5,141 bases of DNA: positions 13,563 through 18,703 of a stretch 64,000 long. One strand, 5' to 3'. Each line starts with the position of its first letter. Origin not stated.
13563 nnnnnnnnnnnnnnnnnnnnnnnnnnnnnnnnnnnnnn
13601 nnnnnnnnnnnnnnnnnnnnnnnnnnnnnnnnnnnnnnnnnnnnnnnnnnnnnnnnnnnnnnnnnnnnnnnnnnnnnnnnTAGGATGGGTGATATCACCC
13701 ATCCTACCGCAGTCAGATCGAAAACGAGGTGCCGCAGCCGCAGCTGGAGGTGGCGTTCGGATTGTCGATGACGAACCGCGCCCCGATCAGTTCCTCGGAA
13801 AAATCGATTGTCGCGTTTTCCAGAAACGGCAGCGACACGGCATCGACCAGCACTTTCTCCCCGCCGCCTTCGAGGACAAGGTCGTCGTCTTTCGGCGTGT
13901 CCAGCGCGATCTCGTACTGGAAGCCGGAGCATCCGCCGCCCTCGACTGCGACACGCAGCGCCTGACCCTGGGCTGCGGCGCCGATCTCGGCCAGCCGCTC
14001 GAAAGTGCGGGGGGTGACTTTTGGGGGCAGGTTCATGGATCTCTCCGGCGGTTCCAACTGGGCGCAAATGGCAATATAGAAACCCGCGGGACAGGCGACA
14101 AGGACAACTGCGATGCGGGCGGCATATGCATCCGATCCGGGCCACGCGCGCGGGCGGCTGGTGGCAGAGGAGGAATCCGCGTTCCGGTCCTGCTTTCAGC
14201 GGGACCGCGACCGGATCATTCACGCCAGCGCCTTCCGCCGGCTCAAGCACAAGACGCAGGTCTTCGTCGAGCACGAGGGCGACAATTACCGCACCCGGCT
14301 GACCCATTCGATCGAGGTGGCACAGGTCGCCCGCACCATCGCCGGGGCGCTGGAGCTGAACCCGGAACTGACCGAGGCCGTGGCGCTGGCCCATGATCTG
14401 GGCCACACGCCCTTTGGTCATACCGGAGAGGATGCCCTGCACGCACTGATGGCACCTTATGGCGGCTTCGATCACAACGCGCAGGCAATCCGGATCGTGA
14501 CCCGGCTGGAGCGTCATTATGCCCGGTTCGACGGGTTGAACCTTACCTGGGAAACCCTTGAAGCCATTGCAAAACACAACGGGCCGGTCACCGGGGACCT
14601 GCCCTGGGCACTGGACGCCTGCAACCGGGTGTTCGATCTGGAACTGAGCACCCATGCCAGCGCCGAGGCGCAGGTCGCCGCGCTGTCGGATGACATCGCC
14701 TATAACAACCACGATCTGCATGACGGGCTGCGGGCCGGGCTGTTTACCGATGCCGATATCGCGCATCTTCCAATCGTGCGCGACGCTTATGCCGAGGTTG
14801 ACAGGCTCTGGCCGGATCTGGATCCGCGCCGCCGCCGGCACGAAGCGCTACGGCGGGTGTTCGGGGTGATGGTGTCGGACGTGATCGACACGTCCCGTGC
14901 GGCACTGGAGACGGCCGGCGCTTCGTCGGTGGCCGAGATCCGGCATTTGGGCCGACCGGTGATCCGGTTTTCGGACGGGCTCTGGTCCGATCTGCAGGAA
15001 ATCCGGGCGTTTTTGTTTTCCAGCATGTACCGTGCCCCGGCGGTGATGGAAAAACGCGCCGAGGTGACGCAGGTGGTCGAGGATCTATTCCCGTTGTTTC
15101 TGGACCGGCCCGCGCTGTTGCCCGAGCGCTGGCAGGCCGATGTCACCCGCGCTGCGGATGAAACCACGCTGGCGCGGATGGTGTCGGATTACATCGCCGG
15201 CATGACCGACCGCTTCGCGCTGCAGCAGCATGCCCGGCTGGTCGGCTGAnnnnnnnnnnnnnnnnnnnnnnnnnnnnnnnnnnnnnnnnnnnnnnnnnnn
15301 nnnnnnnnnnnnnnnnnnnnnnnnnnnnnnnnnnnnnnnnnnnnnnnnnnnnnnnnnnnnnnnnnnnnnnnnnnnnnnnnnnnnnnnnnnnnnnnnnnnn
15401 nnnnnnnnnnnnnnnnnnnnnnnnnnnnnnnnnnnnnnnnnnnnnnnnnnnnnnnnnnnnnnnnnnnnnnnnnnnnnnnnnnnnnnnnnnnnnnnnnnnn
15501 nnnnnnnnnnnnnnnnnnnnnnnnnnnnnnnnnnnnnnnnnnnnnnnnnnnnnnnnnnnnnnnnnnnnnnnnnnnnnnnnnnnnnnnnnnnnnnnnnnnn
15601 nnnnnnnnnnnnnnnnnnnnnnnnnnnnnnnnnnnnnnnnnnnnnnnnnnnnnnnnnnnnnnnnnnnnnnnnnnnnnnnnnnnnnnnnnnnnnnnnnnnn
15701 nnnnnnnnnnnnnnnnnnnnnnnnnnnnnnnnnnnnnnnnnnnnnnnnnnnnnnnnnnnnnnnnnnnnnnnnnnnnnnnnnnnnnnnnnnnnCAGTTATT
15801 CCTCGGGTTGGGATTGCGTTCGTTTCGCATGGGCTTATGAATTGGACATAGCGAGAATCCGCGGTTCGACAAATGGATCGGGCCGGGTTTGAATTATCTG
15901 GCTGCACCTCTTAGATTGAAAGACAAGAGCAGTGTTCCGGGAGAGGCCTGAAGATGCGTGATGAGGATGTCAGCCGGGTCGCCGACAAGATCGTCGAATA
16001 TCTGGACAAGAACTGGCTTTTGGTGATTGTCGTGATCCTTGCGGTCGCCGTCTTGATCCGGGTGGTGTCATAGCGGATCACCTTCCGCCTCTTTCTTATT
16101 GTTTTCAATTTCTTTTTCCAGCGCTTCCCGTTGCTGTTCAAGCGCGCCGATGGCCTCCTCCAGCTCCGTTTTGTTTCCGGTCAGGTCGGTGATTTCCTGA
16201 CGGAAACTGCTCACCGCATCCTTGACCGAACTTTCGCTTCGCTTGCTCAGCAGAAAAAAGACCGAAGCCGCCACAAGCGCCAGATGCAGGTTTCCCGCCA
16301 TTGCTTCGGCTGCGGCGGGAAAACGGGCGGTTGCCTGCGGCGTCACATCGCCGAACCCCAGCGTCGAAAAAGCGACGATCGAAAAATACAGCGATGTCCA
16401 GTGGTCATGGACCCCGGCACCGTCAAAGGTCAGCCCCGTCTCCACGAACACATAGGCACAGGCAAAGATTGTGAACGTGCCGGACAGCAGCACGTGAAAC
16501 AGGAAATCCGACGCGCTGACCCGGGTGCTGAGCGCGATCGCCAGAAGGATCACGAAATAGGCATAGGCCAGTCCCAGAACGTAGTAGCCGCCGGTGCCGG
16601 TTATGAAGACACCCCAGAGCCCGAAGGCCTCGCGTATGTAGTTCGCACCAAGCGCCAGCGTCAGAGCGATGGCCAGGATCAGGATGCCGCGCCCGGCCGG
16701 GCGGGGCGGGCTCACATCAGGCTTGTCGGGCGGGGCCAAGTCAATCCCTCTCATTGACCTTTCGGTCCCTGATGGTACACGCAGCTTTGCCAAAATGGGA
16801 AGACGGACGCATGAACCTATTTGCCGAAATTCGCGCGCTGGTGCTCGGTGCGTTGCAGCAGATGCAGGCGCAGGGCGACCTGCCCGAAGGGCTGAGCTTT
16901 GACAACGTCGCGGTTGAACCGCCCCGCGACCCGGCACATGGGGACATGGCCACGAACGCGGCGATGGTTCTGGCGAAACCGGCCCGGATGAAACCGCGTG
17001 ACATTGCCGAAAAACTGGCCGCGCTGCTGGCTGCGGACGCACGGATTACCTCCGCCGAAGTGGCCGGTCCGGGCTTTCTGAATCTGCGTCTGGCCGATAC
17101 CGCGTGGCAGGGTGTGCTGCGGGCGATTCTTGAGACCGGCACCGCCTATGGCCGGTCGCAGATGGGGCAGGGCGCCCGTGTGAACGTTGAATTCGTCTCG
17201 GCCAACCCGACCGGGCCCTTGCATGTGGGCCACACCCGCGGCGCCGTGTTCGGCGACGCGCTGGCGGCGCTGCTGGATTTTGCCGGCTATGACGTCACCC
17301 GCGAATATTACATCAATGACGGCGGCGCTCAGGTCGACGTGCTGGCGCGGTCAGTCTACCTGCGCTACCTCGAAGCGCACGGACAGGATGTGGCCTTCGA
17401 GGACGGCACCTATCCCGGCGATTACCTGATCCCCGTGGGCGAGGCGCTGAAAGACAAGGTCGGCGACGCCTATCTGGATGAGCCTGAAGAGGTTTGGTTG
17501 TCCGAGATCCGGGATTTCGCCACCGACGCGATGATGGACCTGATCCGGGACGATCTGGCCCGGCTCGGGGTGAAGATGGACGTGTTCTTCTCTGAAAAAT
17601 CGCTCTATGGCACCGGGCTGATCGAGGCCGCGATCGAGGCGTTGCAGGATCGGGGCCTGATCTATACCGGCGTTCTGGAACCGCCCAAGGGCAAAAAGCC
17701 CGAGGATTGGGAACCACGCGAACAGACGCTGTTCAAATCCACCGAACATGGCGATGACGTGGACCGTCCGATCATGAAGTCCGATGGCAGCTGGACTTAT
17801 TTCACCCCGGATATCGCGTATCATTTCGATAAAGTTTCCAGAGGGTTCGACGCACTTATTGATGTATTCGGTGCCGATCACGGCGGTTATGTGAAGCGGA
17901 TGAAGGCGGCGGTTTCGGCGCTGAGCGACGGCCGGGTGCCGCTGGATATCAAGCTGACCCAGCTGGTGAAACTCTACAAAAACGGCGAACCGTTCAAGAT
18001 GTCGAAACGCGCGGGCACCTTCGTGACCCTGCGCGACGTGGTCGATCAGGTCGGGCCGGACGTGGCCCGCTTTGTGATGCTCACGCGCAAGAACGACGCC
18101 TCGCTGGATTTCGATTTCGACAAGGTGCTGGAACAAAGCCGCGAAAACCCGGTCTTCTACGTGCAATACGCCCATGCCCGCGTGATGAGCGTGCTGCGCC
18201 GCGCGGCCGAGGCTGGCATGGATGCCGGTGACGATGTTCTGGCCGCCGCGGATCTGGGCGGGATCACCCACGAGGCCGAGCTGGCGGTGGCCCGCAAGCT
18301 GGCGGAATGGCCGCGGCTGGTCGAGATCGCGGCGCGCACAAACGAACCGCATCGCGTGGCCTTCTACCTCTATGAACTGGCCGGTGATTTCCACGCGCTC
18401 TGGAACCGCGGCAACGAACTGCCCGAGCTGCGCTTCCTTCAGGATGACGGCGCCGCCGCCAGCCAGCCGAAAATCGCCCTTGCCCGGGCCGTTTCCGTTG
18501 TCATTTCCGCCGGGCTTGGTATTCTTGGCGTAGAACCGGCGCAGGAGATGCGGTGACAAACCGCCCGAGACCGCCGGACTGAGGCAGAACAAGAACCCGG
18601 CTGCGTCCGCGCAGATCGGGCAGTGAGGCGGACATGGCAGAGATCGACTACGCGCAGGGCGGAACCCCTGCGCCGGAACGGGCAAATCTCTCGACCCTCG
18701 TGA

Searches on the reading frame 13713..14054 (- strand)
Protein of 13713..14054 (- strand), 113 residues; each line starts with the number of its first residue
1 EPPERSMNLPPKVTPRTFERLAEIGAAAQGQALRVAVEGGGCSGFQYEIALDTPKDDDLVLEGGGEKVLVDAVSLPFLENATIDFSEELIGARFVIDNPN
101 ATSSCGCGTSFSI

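Call 90: search_protein_families(library=ncbifam, proteins=[window:13713-14054:-], max_evalue=0.00001)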
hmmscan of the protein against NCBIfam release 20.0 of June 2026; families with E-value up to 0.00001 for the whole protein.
window:13713-14054:- (113 aa): 9 families
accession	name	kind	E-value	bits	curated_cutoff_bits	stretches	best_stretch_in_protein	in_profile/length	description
NF010147.0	PRK13623.1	equivalog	1.3e-30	106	117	1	31-113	32-115/115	iron-sulfur cluster insertion protein ErpA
TIGR00049.1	TIGR00049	subfamily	5.1e-30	103.8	58.8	1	13-112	3-105/106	iron-sulfur cluster assembly accessory protein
TIGR01997.1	sufA_proteo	equivalog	5.7e-21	74.7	136.2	1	20-112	12-106/107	Fe-S cluster assembly scaffold SufA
TIGR02011.1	IscA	equivalog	7.8e-20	71.1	150.6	1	27-112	18-104/105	iron-sulfur cluster assembly protein IscA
NF007049.0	PRK09502.1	equivalog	1.4e-18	67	181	1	27-112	20-106/107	iron-sulfur cluster assembly protein IscA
NF007050.0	PRK09504.1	equivalog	1.1e-16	61.1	161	1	28-113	36-122/122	Fe-S cluster assembly scaffold SufA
NF038090.1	IscA_HesB_Se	subfamily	9.5e-11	41.9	85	1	29-109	20-101/101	IscA/HesB family protein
TIGR03341.1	YhgI_GntY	equivalog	4e-07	30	269.35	1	31-102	22-96/190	Fe-S biogenesis protein NfuA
NF008392.0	PRK11190.1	equivalog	2.6e-06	27.5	268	1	54-102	49-97/192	Fe-S biogenesis protein NfuA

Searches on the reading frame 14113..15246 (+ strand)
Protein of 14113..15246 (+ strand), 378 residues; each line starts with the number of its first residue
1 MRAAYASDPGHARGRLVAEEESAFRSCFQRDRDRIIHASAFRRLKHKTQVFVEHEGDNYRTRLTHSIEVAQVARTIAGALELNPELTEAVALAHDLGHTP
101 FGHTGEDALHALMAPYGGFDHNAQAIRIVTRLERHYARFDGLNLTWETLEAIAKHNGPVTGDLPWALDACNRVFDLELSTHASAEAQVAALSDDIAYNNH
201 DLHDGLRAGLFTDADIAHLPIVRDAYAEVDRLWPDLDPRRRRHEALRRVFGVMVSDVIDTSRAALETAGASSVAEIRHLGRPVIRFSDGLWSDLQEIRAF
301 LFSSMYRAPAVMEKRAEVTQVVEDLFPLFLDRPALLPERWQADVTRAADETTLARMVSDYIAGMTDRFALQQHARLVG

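Call 90: search_protein_families(library=ncbifam, proteins=[window:14113-15246:+], max_evalue=0.00001)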
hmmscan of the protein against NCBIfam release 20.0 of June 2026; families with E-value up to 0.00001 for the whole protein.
window:14113-15246:+ (378 aa): 11 families
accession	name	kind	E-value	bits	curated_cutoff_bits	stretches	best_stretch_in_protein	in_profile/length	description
NF002328.0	PRK01286.1-3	equivalog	8.1e-147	489.4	467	1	2-376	15-396/404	deoxyguanosinetriphosphate triphosphohydrolase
NF002326.0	PRK01286.1-1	equivalog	3.4e-133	444.7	390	1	3-377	10-373/379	deoxyguanosinetriphosphate triphosphohydrolase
NF002330.0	PRK01286.1-5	equivalog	2.1e-109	366.2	511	1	1-376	1-375/384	deoxyguanosinetriphosphate triphosphohydrolase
TIGR01353.1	dGTP_triPase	subfamily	1.3e-95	321.3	152.35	1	25-377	2-388/389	dGTP triphosphohydrolase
NF002327.0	PRK01286.1-2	equivalog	2.5e-93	312.9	393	2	5-217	19-214/345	deoxyguanosinetriphosphate triphosphohydrolase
NF002329.0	PRK01286.1-4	equivalog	3.6e-74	250.1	494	2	10-218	23-210/342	deoxyguanosinetriphosphate triphosphohydrolase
NF041026.1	antiphage_dGTPase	exception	2.2e-71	241.3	400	2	19-157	10-158/425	anti-phage deoxyguanosine triphosphatase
NF003701.1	PRK05318.1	subfamily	1.7e-60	205.1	383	2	20-155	12-158/426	anti-phage deoxyguanosine triphosphatase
NF002829.0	PRK03007.1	equivalog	5.3e-59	200.2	385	1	12-217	14-236/425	deoxyguanosinetriphosphate triphosphohydrolase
NF002205.0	PRK01096.1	equivalog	4.6e-35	121.5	439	1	19-110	19-126/444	deoxyguanosinetriphosphate triphosphohydrolase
NF003429.0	PRK04926.1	equivalog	4.7e-29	101.6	405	1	19-110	23-133/500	dGTPase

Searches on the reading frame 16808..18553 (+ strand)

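Call 90: search_protein_families(library=ncbifam, proteins=[window:16808-18553:+], max_evalue=0.00001)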
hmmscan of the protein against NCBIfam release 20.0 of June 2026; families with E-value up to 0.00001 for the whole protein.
window:16808-18553:+ (582 aa): 8 families
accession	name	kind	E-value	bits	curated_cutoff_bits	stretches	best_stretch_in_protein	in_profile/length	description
TIGR00456.1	argS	equivalog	1.6e-105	353.7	261.65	1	32-581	22-569/569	arginine--tRNA ligase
NF002447.0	PRK01611.3-4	equivalog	1.5e-53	182.1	460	2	33-344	27-323/613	arginine--tRNA ligase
NF002446.0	PRK01611.3-3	equivalog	9.6e-49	166.2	399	2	36-184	32-176/636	arginine--tRNA ligase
NF045898.1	ArgS_rel_codon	equivalog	1.6e-47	162.6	340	2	7-166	5-153/327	ArgS-related anticodon-binding protein NrtL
TIGR00435.1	cysS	equivalog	6.6e-08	32.1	340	0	397-446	265-314/466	cysteine--tRNA ligase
NF011108.0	PRK14536.1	equivalog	1.7e-06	27.2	780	0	396-449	278-331/490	cysteine--tRNA ligase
NF008957.0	PRK12300.1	subfamily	2.4e-06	25.8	677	0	392-440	623-668/946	leucine--tRNA ligase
TIGR00467.1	lysS_arch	equivalog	6.6e-06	24.9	147.55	0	386-440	265-317/515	lysine--tRNA ligase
